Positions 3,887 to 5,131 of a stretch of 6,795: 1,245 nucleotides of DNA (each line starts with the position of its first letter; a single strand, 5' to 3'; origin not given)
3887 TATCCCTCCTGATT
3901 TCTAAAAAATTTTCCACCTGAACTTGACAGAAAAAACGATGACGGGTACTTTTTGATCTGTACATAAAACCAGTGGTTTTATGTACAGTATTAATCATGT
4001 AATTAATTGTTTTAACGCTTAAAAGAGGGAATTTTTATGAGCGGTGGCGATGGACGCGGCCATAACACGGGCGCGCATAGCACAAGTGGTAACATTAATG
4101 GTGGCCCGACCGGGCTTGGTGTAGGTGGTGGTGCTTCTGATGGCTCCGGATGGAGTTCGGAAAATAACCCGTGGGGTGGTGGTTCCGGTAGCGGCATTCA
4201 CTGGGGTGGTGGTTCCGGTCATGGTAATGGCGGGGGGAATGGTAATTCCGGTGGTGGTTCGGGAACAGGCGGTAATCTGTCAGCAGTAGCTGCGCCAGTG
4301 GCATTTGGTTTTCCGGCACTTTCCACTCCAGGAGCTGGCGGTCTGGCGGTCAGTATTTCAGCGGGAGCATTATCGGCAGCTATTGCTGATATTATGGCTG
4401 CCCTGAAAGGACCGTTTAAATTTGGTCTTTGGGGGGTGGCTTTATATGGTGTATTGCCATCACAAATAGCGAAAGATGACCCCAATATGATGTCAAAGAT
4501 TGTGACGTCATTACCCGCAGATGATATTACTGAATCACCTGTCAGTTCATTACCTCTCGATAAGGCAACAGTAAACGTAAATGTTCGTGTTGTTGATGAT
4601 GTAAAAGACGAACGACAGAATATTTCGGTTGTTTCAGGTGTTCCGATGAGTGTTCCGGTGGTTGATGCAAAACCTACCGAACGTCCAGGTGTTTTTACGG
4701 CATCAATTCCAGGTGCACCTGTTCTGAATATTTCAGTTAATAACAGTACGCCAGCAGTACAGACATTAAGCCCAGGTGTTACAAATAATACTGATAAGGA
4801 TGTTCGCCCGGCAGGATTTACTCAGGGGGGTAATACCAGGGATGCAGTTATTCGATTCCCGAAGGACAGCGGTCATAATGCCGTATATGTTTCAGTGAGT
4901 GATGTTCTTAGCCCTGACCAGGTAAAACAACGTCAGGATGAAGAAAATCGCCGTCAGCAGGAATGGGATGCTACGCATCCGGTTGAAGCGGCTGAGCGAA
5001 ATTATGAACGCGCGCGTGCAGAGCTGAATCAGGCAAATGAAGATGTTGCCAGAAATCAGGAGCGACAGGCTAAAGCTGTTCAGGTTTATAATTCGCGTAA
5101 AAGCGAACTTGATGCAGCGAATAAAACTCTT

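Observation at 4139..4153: TolB box DGSGW at residues 35-39 in the glycine-rich translocation domain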

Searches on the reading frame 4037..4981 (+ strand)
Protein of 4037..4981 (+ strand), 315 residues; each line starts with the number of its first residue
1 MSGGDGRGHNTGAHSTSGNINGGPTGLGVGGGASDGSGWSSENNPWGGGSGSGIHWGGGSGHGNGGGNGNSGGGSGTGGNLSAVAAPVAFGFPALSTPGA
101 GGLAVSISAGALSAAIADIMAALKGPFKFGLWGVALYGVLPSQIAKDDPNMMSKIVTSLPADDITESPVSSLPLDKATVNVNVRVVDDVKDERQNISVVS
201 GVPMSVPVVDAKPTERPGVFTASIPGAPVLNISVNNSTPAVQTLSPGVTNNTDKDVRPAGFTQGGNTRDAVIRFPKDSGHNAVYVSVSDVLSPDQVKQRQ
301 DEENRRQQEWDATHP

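Call 13: find_homologous_proteins(query=window:4037-4981:+, max_evalue=0.00001)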
Query window:4037-4981:+ (315 aa): 146 proteins with E <= 0.00001 among 8000 candidates; the best 120 are listed.
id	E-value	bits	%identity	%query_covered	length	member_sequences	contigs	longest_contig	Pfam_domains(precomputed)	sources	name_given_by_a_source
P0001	2.1e-199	680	100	100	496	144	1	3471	PF06958.18,PF03515.20,PF21431.4,PF11570.14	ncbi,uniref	ncbi:colicin, partial [Escherichia coli]|uniref:colicin-E2 n=1 Tax=Escherichia coli TaxID=562 RepID=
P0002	6.1e-199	678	100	100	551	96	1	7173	PF06958.18,PF03515.20,PF09000.16,PF11570.14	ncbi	-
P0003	1.2e-182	625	93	100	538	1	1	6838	PF06958.18,PF03515.20,PF21431.4,PF11570.14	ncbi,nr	ncbi:colicin-E9, partial [Escherichia coli]|nr:colicin-E9 [Escherichia coli]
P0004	3.4e-144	498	100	75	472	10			PF06958.18,PF03515.20,PF09000.16,PF11570.14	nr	nr:colicin [Shigella boydii] EFZ6210964.1 colicin [Shigella boydii] EFZ6297481.1 colicin [Shigella b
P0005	4.8e-143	494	70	100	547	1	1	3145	PF06958.18,PF03515.20,PF09000.16,PF11570.14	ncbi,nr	ncbi:colicin [Escherichia coli]|nr:colicin [Escherichia coli]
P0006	3.0e-141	489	70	100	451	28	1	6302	PF06958.18,PF03515.20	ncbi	ncbi:colicin-like bacteriocin tRNase domain-containing protein, partial [Escherichia coli]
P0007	3.3e-141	488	72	100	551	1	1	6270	PF06958.18,PF03515.20,PF12106.15,PF11570.14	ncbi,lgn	ncbi:S-type pyocin domain-containing protein, partial [Escherichia coli]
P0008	4.0e-139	482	68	100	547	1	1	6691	PF06958.18,PF03515.20,PF09000.16,PF11570.14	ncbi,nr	ncbi:colicin [Escherichia coli]|nr:colicin [Escherichia coli]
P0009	1.7e-136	473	67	100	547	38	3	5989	PF06958.18,PF03515.20,PF09000.16,PF11570.14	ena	-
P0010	1.0e-135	470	66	100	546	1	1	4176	PF06958.18,PF03515.20,PF09000.16,PF11570.14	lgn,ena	-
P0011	1.2e-135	470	66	100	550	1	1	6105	PF06958.18,PF03515.20,PF21431.4,PF11570.14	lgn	-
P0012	8.0e-135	467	69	100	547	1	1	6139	PF06958.18,PF03515.20,PF09000.16,PF11570.14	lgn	-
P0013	1.0e-134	467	67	100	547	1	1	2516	PF06958.18,PF03515.20,PF09000.16,PF11570.14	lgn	-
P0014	1.8e-134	466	68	100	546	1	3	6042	PF06958.18,PF03515.20,PF09000.16,PF11570.14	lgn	-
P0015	3.2e-134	465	67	100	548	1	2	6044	PF06958.18,PF03515.20,PF09000.16,PF11570.14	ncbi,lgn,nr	ncbi:TPA: colicin-like bacteriocin tRNase domain-containing protein [Salmonella enterica subsp. ente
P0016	3.3e-134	465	66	100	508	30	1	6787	PF06958.18,PF03515.20,PF09000.16,PF11570.14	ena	-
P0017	3.5e-134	465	68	100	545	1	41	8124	PF06958.18,PF03515.20,PF09000.16,PF11570.14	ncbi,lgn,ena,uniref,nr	ncbi:TPA: colicin-like bacteriocin tRNase domain-containing protein [Escherichia coli]|uniref:colici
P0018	1.5e-133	463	68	100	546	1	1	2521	PF06958.18,PF03515.20,PF09000.16,PF11570.14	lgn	-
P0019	2.1e-133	463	66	100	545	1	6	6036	PF06958.18,PF03515.20,PF09000.16,PF11570.14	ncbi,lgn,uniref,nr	ncbi:TPA: colicin [Escherichia coli]|uniref:colicin-like bacteriocin tRNase domain-containing protei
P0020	2.4e-133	463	68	100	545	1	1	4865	PF06958.18,PF03515.20,PF09000.16,PF11570.14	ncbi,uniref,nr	ncbi:colicin-like bacteriocin tRNase domain-containing protein [Escherichia coli]|uniref:colicin-lik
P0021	2.4e-133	463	66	100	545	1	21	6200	PF06958.18,PF03515.20,PF09000.16,PF11570.14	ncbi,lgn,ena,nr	ncbi:TPA: colicin [Escherichia coli]|nr:colicin-like bacteriocin tRNase domain-containing protein [E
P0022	2.9e-133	462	66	100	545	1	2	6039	PF06958.18,PF03515.20,PF09000.16,PF11570.14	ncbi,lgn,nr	ncbi:colicin [Salmonella enterica subsp. enterica]|nr:colicin [Salmonella enterica subsp. enterica] 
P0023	4.0e-133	462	66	100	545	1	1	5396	PF06958.18,PF03515.20,PF09000.16,PF11570.14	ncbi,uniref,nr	ncbi:Colicin-E3 [Shigella sonnei]|uniref:colicin-like bacteriocin tRNase domain-containing protein n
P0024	4.5e-133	462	66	100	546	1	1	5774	PF06958.18,PF03515.20,PF09000.16,PF11570.14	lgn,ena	-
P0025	5.3e-133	461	66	100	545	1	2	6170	PF06958.18,PF03515.20,PF09000.16,PF11570.14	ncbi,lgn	ncbi:colicin-like bacteriocin tRNase domain-containing protein [Escherichia coli]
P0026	6.5e-133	461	66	100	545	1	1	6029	PF06958.18,PF03515.20,PF09000.16,PF11570.14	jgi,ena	jgi:hypothetical protein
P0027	6.8e-133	461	68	100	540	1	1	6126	PF06958.18,PF03515.20,PF09000.16,PF11570.14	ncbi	ncbi:colicin-like bacteriocin tRNase domain-containing protein, partial [Shigella sonnei]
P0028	7.0e-133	461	68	100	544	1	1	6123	PF06958.18,PF03515.20,PF09000.16,PF11570.14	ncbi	ncbi:colicin-like bacteriocin tRNase domain-containing protein [Escherichia coli]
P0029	7.0e-133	461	68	100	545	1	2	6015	PF06958.18,PF03515.20,PF09000.16,PF11570.14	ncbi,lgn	ncbi:colicin-like bacteriocin tRNase domain-containing protein [Shigella sonnei]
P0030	7.0e-133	461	68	100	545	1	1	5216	PF06958.18,PF03515.20,PF09000.16,PF11570.14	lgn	-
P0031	7.0e-133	461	68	100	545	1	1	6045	PF06958.18,PF03515.20,PF09000.16,PF11570.14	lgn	-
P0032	7.0e-133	461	68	100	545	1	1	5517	PF06958.18,PF03515.20,PF09000.16,PF11570.14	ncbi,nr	ncbi:TPA: colicin [Escherichia coli]|nr:colicin [Escherichia coli]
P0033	7.0e-133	461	68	100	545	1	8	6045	PF06958.18,PF03515.20,PF09000.16,PF11570.14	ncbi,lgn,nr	ncbi:colicin [Escherichia coli]|nr:colicin [Shigella sonnei] ELH0054395.1 colicin [Escherichia coli]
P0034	7.0e-133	461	68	100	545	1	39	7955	PF06958.18,PF03515.20,PF09000.16,PF11570.14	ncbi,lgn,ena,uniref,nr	ncbi:colicin [Escherichia coli]|uniref:colicin-like bacteriocin tRNase domain-containing protein n=1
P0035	7.0e-133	461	68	100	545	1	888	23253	PF06958.18,PF03515.20,PF09000.16,PF11570.14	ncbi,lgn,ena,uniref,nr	ncbi:TPA: colicin-like bacteriocin tRNase domain-containing protein [Shigella sonnei]|uniref:Colicin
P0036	7.0e-133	461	68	100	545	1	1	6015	PF06958.18,PF03515.20,PF09000.16,PF11570.14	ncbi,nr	ncbi:colicin [Shigella sonnei]|nr:colicin [Shigella sonnei]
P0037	7.0e-133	461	68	100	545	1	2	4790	PF06958.18,PF03515.20,PF09000.16,PF11570.14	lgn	-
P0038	7.0e-133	461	68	100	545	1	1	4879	PF06958.18,PF03515.20,PF09000.16,PF11570.14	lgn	-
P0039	7.7e-133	461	68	100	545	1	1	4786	PF06958.18,PF03515.20,PF09000.16,PF11570.14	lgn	-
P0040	8.3e-133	461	68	100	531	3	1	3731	PF06958.18,PF03515.20,PF11570.14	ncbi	-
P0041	8.7e-133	461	68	100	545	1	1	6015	PF06958.18,PF03515.20,PF09000.16,PF11570.14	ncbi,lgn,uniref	ncbi:colicin-like bacteriocin tRNase domain-containing protein (plasmid) [Shigella sonnei]|uniref:co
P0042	9.0e-133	461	66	100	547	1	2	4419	PF06958.18,PF03515.20,PF09000.16,PF11570.14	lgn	-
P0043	9.8e-133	461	68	100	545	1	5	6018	PF06958.18,PF03515.20,PF09000.16,PF11570.14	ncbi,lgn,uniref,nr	ncbi:colicin-like bacteriocin tRNase domain-containing protein [Escherichia coli]|uniref:colicin-lik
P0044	1.1e-132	460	68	100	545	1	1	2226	PF06958.18,PF03515.20,PF09000.16,PF11570.14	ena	-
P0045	2.4e-132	459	68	100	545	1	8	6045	PF06958.18,PF03515.20,PF09000.16,PF11570.14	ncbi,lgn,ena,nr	ncbi:TPA: colicin-like bacteriocin tRNase domain-containing protein [Escherichia coli]|nr:colicin [E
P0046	3.5e-132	459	68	100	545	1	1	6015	PF06958.18,PF03515.20,PF09000.16,PF11570.14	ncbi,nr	ncbi:colicin [Shigella sonnei]|nr:colicin [Shigella sonnei]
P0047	3.5e-132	459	68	100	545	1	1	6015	PF06958.18,PF03515.20,PF09000.16,PF11570.14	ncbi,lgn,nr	ncbi:colicin [Shigella sonnei]|nr:colicin [Shigella sonnei]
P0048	3.5e-132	459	65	100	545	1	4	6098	PF06958.18,PF03515.20,PF09000.16,PF11570.14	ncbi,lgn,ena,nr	ncbi:TPA: colicin [Escherichia coli]|nr:colicin [Escherichia coli]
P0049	3.5e-132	459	65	100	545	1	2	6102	PF06958.18,PF03515.20,PF09000.16,PF11570.14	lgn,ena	-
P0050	3.7e-132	459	68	100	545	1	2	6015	PF06958.18,PF03515.20,PF09000.16,PF11570.14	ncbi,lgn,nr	ncbi:colicin-like bacteriocin tRNase domain-containing protein [Shigella sonnei]|nr:colicin [Shigell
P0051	4.4e-132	458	68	100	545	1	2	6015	PF06958.18,PF03515.20,PF09000.16,PF11570.14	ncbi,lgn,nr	ncbi:colicin [Shigella sonnei]|nr:colicin [Shigella sonnei]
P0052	4.4e-132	458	68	100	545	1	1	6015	PF06958.18,PF03515.20,PF09000.16,PF11570.14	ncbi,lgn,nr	ncbi:TPA: colicin [Shigella sonnei]|nr:colicin [Shigella sonnei]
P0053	4.6e-132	458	68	100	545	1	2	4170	PF06958.18,PF03515.20,PF09000.16,PF11570.14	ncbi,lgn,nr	ncbi:colicin [Shigella sonnei]|nr:colicin [Shigella sonnei] EIW6207325.1 colicin [Shigella sonnei]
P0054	4.8e-132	458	68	100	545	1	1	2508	PF06958.18,PF03515.20,PF09000.16,PF11570.14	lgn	-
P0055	5.0e-132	458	65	100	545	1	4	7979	PF06958.18,PF03515.20,PF09000.16,PF11570.14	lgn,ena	-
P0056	5.7e-132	458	65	100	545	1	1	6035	PF06958.18,PF03515.20,PF09000.16,PF11570.14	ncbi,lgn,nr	ncbi:TPA: colicin [Escherichia coli]|nr:colicin [Escherichia coli]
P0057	5.7e-132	458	65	100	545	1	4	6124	PF06958.18,PF03515.20,PF09000.16,PF11570.14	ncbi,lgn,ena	ncbi:TPA: colicin-like bacteriocin tRNase domain-containing protein [Escherichia coli]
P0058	6.4e-132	458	68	100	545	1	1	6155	PF06958.18,PF03515.20,PF09000.16,PF11570.14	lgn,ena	-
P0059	8.9e-132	457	68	100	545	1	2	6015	PF06958.18,PF03515.20,PF09000.16,PF11570.14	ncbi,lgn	ncbi:colicin [Shigella sonnei]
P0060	9.2e-132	457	68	100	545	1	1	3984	PF06958.18,PF03515.20,PF09000.16,PF11570.14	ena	-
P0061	1.0e-131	457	68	100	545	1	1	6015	PF06958.18,PF03515.20,PF09000.16,PF11570.14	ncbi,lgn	ncbi:colicin-like bacteriocin tRNase domain-containing protein [Shigella sonnei]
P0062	1.3e-131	457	68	100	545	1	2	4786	PF06958.18,PF03515.20,PF09000.16,PF11570.14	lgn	-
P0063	2.9e-131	456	65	100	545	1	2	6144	PF06958.18,PF03515.20,PF09000.16,PF11570.14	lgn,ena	-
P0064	1.1e-130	454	65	100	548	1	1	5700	PF06958.18,PF03515.20,PF09000.16,PF11570.14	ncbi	ncbi:colicin-like bacteriocin tRNase domain-containing protein [Shigella sonnei]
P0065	9.9e-130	451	67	98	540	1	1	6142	PF06958.18,PF03515.20,PF09000.16,PF11570.14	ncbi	ncbi:colicin-like bacteriocin tRNase domain-containing protein, partial [Shigella sonnei]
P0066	1.1e-124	434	92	73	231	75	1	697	PF06958.18,PF03515.20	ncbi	ncbi:TPA: colicin-E9, partial [Escherichia coli]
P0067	2.3e-122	426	71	89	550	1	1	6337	PF06958.18,PF03515.20,PF12106.15,PF11570.14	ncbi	ncbi:colicin-like bacteriocin tRNase domain-containing protein, partial [Escherichia coli]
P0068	5.2e-119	415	64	90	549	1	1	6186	PF06958.18,PF03515.20,PF21431.4,PF11570.14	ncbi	ncbi:colicin, partial [Escherichia coli]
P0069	1.0e-117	411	64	89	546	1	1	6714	PF06958.18,PF03515.20,PF21431.4,PF11570.14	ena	-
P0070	1.4e-116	407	64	89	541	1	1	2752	PF06958.18,PF03515.20,PF21431.4,PF11570.14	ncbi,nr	ncbi:TPA: colicin, partial [Escherichia coli]|nr:colicin [Escherichia coli]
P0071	1.7e-114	401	70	85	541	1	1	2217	PF06958.18,PF03515.20,PF12106.15,PF11570.14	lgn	-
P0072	5.4e-112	392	61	100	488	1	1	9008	PF06958.18,PF03515.20,PF11570.14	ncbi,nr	ncbi:cloacin, partial [Salmonella enterica]|nr:cloacin [Salmonella enterica]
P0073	1.4e-108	381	67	86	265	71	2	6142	PF03515.20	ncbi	ncbi:colicin-like bacteriocin tRNase domain-containing protein, partial [Shigella sonnei]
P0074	1.2e-106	375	59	100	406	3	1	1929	PF06958.18,PF03515.20,PF11570.14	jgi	jgi:hypothetical protein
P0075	5.8e-106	373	70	73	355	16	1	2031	PF06958.18,PF03515.20,PF11570.14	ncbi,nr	ncbi:TPA: cloacin, partial [Klebsiella pneumoniae]|nr:cloacin [Klebsiella pneumoniae]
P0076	5.8e-106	373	67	74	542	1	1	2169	PF06958.18,PF03515.20,PF21431.4,PF11570.14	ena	-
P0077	1.0e-105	372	63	86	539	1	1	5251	PF06958.18,PF03515.20,PF21431.4,PF11570.14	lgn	-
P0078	1.5e-104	368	70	73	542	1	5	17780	PF06958.18,PF03515.20,PF09000.16,PF11570.14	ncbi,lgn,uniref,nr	ncbi:colicin-like bacteriocin tRNase domain-containing protein [Klebsiella pneumoniae]|uniref:colici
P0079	1.5e-104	368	70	73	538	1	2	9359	PF06958.18,PF03515.20,PF09000.16,PF11570.14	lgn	-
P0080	1.6e-104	368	70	73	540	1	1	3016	PF06958.18,PF03515.20,PF09000.16,PF11570.14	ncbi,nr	ncbi:TPA: cloacin, partial [Klebsiella pneumoniae]|nr:cloacin [Klebsiella pneumoniae]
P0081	1.6e-104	368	70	73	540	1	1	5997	PF06958.18,PF03515.20,PF09000.16,PF11570.14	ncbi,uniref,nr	ncbi:Ccl [Klebsiella pneumoniae]|uniref:colicin-like bacteriocin tRNase domain-containing protein n=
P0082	1.6e-104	368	70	73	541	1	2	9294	PF06958.18,PF03515.20,PF09000.16,PF11570.14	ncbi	ncbi:colicin-like bacteriocin tRNase domain-containing protein, partial [Klebsiella pneumoniae]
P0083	1.6e-104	368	70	73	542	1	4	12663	PF06958.18,PF03515.20,PF09000.16,PF11570.14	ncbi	ncbi:colicin-like bacteriocin tRNase domain-containing protein, partial [Klebsiella pneumoniae]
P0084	1.6e-104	368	70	73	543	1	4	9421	PF06958.18,PF03515.20,PF09000.16,PF11570.14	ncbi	ncbi:cloacin, partial [Klebsiella pneumoniae subsp. pneumoniae]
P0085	1.6e-104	368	70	73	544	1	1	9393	PF06958.18,PF03515.20,PF09000.16,PF11570.14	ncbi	ncbi:colicin-like bacteriocin tRNase domain-containing protein, partial [Klebsiella pneumoniae]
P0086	1.6e-104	368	70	73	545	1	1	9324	PF06958.18,PF03515.20,PF09000.16,PF11570.14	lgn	-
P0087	1.6e-104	368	70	73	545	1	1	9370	PF06958.18,PF03515.20,PF09000.16,PF11570.14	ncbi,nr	ncbi:cloacin, partial [Klebsiella pneumoniae]|nr:cloacin [Klebsiella pneumoniae]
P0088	1.6e-104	368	70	73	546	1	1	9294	PF06958.18,PF03515.20,PF09000.16,PF11570.14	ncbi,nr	ncbi:colicin E3/pyocin S6 family cytotoxin, partial [Escherichia coli]|nr:colicin E3/pyocin S6 famil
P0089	1.6e-104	368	70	73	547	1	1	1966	PF06958.18,PF03515.20,PF09000.16,PF11570.14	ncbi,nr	ncbi:TPA: cloacin, partial [Klebsiella pneumoniae]|nr:cloacin [Klebsiella pneumoniae]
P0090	1.6e-104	368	70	73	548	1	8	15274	PF06958.18,PF03515.20,PF09000.16,PF11570.14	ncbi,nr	ncbi:TPA: cloacin, partial [Klebsiella pneumoniae]|nr:cloacin [Klebsiella pneumoniae] HBY0575881.1 c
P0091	1.7e-104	368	70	73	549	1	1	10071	PF06958.18,PF03515.20,PF09000.16,PF11570.14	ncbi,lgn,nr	ncbi:cloacin (plasmid) [Klebsiella pneumoniae]|nr:cloacin [Klebsiella pneumoniae]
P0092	1.7e-104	368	70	73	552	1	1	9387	PF06958.18,PF03515.20,PF09000.16,PF11570.14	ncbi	ncbi:colicin-like bacteriocin tRNase domain-containing protein, partial [Klebsiella pneumoniae]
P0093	4.2e-104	366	60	100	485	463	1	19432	PF06958.18,PF03515.20,PF11570.14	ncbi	ncbi:cloacin, partial [Serratia marcescens]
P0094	6.6e-104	366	66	72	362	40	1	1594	PF06958.18,PF03515.20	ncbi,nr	ncbi:colicin, partial [Salmonella enterica]|nr:colicin [Salmonella enterica]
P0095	7.9e-104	366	67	77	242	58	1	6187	PF03515.20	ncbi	ncbi:colicin-like bacteriocin tRNase domain-containing protein, partial [Escherichia coli]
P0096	2.6e-103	364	69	73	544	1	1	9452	PF06958.18,PF03515.20,PF09000.16,PF11570.14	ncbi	-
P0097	4.4e-103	363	69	72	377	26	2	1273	PF06958.18,PF03515.20,PF11570.14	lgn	-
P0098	6.3e-103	363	70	73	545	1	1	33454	PF06958.18,PF03515.20,PF09000.16,PF11570.14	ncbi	ncbi:colicin-like bacteriocin tRNase domain-containing protein [Klebsiella pneumoniae]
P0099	8.1e-103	362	67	73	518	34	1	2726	PF06958.18,PF03515.20,PF09000.16,PF11570.14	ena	-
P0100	1.3e-102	362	70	73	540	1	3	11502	PF06958.18,PF03515.20,PF09000.16,PF11570.14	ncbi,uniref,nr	ncbi:cloacin [Klebsiella pneumoniae]|uniref:colicin-like bacteriocin tRNase domain-containing protei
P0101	8.8e-100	352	64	72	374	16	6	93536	PF06958.18,PF03515.20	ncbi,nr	ncbi:hypothetical protein ABDL84_005043 [Salmonella enterica]|nr:hypothetical protein [Salmonella en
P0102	3.9e-98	347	68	73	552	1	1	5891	PF06958.18,PF03515.20,PF09000.16,PF11570.14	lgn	-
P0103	7.9e-98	346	67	73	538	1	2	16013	PF06958.18,PF03515.20,PF09000.16,PF11570.14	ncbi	ncbi:colicin-like bacteriocin tRNase domain-containing protein [Klebsiella pneumoniae]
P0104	1.0e-96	342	64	75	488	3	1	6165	PF06958.18,PF03515.20,PF11570.14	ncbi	ncbi:colicin-like bacteriocin tRNase domain-containing protein, partial [Escherichia coli]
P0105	8.1e-96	339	70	72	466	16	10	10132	PF06958.18,PF03515.20,PF09000.16,PF11570.14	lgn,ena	-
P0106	2.1e-95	338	68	76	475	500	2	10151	PF06958.18,PF03515.20,PF09000.16,PF11570.14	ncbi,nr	ncbi:colicin E3/pyocin S6 family cytotoxin, partial [Klebsiella pneumoniae]|nr:colicin E3/pyocin S6 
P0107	7.7e-94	333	68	72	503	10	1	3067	PF06958.18,PF03515.20,PF12106.15,PF11570.14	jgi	jgi:hypothetical protein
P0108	9.3e-92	326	67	71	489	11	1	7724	PF06958.18,PF03515.20,PF21431.4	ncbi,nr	ncbi:colicin, partial [Salmonella enterica]|nr:colicin [Salmonella enterica]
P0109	1.5e-88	315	66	72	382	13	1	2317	PF06958.18,PF03515.20,PF11570.14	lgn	-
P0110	2.7e-88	315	66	72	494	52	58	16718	PF06958.18,PF03515.20,PF21431.4,PF11570.14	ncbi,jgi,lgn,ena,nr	ncbi:colicin-like bacteriocin tRNase domain-containing protein [Escherichia coli]|jgi:hypothetical p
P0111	4.1e-87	311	67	65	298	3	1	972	PF06958.18,PF03515.20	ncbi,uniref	ncbi:colicin-like bacteriocin tRNase domain-containing protein, partial [Klebsiella pneumoniae]|unir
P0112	7.8e-87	310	65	77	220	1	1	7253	PF03515.20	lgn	-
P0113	5.8e-81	290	65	77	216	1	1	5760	PF03515.20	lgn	-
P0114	6.7e-77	277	70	57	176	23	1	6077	PF03515.20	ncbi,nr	ncbi:colicin, partial [Escherichia albertii]|nr:colicin [Escherichia albertii]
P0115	1.2e-76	276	47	100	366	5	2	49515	PF06958.18,PF03515.20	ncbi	ncbi:colicin-like bacteriocin tRNase domain-containing protein, partial [Yersinia enterocolitica]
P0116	1.7e-74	269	59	77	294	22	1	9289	PF03515.20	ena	-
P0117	1.3e-69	253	69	56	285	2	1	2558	PF06958.18,PF03515.20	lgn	-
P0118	2.7e-68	249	77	43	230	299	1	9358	PF03515.20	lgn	-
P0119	4.0e-68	248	58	70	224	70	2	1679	PF03515.20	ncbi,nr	ncbi:cloacin, partial [Salmonella enterica]|nr:cloacin [Salmonella enterica]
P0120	9.1e-67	244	42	100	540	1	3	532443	PF06958.18,PF03515.20,PF09000.16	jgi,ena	-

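Call 27: find_encoding_contigs(protein=P0035, flank=300, max_places=1)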
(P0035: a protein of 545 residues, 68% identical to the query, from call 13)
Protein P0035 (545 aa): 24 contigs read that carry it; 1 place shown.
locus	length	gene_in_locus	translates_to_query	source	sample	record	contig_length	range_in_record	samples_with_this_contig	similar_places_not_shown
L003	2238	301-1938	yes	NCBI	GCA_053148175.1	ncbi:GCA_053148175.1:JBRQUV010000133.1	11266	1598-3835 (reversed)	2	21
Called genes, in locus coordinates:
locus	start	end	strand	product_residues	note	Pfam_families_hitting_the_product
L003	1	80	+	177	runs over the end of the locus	-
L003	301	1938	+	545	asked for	PF03515:Cloacin, PF06958:Pyocin_S (weak), PF11570:E2R135, PF09000:Cytotoxic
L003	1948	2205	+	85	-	PF03513:Cloacin_immun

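Call 28: find_encoding_contigs(protein=P0007, flank=300, max_places=1)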
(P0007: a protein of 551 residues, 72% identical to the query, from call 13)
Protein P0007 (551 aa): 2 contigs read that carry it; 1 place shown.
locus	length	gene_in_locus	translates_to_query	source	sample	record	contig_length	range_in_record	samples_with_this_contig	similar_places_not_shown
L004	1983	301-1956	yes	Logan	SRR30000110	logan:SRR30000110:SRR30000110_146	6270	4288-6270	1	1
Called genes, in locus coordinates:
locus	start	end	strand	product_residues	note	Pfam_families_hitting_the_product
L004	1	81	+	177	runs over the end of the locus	-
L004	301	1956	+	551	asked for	PF03515:Cloacin, PF06958:Pyocin_S, PF11570:E2R135 (faint), PF12106:Colicin_E5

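Call 29: find_encoding_contigs(protein=P0011, flank=300, max_places=1)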
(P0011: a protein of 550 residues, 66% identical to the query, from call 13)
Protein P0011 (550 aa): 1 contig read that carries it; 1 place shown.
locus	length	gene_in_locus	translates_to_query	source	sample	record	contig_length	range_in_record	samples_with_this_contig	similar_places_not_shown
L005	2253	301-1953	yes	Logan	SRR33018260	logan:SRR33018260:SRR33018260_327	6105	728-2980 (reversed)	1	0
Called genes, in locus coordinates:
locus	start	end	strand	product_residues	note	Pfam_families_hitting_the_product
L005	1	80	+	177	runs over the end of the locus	-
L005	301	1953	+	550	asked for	PF03515:Cloacin, PF06958:Pyocin_S (weak), PF11570:E2R135 (weak), PF21431:Col-Pyo_DNase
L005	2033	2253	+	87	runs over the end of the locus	PF01320:Colicin_Pyocin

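Call 30: find_encoding_contigs(protein=P0048, flank=300, max_places=1)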
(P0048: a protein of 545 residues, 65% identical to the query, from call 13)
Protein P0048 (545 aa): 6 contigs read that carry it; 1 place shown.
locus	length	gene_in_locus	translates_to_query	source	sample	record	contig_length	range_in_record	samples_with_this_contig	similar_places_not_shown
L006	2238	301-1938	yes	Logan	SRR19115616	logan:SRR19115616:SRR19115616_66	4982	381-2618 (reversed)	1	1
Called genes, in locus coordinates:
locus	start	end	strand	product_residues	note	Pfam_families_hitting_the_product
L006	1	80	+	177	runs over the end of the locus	-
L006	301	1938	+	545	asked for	PF03515:Cloacin, PF06958:Pyocin_S (weak), PF11570:E2R135, PF09000:Cytotoxic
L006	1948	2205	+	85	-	PF03513:Cloacin_immun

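Call 31: find_encoding_contigs(protein=P0115, flank=300, max_places=1)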
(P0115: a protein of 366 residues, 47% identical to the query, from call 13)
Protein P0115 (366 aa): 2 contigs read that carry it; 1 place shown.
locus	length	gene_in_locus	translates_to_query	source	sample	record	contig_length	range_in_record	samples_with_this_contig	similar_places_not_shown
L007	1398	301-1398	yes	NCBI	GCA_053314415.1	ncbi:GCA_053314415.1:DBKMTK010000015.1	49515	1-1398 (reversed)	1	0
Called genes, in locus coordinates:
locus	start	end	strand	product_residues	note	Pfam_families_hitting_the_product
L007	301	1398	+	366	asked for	PF03515:Cloacin, PF06958:Pyocin_S (weak)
